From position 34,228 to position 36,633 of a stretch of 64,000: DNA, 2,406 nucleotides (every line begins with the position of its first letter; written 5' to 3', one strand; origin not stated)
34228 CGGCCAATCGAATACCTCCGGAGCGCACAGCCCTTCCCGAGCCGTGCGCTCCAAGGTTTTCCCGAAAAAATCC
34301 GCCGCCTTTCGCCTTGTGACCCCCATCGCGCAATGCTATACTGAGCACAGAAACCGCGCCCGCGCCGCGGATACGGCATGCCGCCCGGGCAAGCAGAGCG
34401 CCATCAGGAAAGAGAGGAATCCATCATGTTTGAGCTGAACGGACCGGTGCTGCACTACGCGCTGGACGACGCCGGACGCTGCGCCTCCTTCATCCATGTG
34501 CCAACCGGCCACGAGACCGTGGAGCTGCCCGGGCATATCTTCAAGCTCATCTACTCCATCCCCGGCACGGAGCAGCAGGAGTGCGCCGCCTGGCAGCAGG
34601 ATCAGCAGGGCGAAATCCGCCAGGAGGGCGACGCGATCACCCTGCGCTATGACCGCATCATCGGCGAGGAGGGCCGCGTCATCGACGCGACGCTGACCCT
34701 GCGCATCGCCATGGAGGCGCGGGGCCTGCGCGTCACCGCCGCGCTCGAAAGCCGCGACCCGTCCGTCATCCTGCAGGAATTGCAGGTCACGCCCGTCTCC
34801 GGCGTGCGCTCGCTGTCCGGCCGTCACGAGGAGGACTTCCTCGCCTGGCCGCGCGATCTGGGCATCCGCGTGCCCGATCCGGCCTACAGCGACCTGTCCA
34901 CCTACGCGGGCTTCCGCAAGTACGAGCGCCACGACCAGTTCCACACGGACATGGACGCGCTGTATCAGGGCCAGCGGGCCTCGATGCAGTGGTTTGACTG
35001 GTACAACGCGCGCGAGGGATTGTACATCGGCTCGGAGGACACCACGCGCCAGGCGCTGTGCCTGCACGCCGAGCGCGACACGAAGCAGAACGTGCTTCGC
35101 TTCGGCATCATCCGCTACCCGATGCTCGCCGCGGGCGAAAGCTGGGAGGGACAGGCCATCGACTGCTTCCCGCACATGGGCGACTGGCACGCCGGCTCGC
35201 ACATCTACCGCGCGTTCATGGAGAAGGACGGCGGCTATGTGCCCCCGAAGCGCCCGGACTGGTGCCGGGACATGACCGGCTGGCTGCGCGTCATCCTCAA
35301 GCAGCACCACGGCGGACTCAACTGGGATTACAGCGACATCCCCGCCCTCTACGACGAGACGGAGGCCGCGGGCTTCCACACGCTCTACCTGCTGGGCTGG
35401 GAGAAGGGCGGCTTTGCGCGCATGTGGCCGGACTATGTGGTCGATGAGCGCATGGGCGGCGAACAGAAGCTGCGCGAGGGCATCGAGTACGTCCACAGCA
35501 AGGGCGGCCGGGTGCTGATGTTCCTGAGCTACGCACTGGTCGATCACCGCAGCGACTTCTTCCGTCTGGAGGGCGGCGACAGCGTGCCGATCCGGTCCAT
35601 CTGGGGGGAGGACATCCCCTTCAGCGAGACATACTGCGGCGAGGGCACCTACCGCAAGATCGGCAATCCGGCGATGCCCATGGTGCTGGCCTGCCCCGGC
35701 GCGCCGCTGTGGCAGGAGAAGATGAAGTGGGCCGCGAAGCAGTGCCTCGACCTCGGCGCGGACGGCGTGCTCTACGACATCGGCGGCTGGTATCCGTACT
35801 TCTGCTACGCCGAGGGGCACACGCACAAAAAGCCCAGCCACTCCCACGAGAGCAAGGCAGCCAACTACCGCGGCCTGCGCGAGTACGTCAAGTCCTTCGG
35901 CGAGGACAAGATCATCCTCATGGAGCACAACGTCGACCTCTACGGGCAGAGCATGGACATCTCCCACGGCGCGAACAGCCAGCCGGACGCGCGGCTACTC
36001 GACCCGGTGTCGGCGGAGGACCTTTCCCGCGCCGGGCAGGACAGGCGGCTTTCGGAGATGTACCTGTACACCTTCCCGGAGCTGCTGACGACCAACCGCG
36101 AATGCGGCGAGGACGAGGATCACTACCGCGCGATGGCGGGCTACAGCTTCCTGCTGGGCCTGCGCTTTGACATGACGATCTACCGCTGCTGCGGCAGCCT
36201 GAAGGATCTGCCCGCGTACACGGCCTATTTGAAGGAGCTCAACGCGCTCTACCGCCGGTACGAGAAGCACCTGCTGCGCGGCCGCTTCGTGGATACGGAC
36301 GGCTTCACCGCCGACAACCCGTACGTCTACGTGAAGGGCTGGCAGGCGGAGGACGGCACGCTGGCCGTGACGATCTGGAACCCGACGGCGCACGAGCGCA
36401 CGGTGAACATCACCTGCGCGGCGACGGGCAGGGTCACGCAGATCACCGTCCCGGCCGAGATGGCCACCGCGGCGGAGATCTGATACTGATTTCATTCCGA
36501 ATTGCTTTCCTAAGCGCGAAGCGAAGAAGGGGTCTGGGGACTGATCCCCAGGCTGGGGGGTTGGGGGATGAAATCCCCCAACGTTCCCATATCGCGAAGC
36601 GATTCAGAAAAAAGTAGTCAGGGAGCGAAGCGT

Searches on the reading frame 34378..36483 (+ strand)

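Call 70: search_protein_families(library=pfam, proteins=[window:34378-36483:+], max_evalue=0.00001)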
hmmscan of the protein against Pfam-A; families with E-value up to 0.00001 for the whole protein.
window:34378-36483:+ (701 aa): 1 family
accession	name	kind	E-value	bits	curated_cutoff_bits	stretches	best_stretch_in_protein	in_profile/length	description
PF19773.5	DUF6259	-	4.5e-18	65.8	28.7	1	266-535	12-269/300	Domain of unknown function (DUF6259)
